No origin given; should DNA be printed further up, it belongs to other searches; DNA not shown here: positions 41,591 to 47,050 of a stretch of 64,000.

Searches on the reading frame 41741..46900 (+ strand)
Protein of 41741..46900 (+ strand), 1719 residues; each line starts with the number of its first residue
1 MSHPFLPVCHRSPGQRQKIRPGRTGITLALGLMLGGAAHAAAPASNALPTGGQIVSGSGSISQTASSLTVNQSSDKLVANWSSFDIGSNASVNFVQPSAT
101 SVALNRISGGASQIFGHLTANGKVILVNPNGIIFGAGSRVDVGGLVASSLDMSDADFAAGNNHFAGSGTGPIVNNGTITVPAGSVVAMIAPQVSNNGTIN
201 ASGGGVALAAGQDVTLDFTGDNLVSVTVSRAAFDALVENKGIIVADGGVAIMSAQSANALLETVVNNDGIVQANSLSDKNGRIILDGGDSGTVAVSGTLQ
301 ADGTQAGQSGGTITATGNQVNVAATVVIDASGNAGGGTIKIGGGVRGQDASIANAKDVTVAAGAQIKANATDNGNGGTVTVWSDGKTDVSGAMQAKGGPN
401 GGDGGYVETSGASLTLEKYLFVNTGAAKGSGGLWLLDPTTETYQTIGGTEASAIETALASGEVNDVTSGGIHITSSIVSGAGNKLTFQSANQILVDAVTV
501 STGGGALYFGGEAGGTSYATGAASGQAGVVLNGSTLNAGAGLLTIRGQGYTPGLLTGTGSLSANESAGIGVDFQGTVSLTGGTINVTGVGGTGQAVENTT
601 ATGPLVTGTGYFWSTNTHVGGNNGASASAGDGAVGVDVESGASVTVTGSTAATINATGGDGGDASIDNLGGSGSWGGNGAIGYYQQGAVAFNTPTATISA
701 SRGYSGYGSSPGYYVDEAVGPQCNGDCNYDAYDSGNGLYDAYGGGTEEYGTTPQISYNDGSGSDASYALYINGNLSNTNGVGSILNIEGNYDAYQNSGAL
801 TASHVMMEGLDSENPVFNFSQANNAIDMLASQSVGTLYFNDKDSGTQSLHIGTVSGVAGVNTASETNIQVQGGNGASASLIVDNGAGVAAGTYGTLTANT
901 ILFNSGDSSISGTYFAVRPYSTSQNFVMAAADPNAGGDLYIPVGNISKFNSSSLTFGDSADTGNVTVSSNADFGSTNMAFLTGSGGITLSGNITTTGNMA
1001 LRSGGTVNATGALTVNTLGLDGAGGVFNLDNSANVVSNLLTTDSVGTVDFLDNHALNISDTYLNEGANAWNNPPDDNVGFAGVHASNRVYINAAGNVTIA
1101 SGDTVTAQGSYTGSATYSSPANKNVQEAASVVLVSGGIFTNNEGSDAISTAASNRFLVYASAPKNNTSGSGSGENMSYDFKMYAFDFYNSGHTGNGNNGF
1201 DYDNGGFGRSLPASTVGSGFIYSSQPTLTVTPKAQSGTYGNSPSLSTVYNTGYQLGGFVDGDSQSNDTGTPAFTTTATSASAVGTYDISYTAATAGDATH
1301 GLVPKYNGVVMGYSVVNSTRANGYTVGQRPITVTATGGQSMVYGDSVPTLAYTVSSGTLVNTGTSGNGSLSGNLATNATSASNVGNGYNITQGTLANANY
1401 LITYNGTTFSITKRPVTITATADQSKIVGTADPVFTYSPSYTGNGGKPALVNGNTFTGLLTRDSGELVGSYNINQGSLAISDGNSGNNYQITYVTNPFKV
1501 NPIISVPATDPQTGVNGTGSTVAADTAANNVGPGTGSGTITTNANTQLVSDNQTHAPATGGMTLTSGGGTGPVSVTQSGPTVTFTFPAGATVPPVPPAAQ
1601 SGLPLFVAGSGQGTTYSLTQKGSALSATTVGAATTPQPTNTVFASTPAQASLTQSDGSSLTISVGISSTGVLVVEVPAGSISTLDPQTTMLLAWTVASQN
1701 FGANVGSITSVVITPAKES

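Call 23: search_protein_families(library=pfam, proteins=[window:41741-46900:+], max_evalue=0.0001)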
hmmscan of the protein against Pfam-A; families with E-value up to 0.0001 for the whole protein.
window:41741-46900:+ (1719 aa): 2 families
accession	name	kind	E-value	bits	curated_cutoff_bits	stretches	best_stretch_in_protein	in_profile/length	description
PF05860.19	TPS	-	5e-32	112.2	33.5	1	48-295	4-246/252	TPS secretion domain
PF18676.6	MBG_2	-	3.3e-23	82.5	25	3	1416-1498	1-71/72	MBG domain (YGX type)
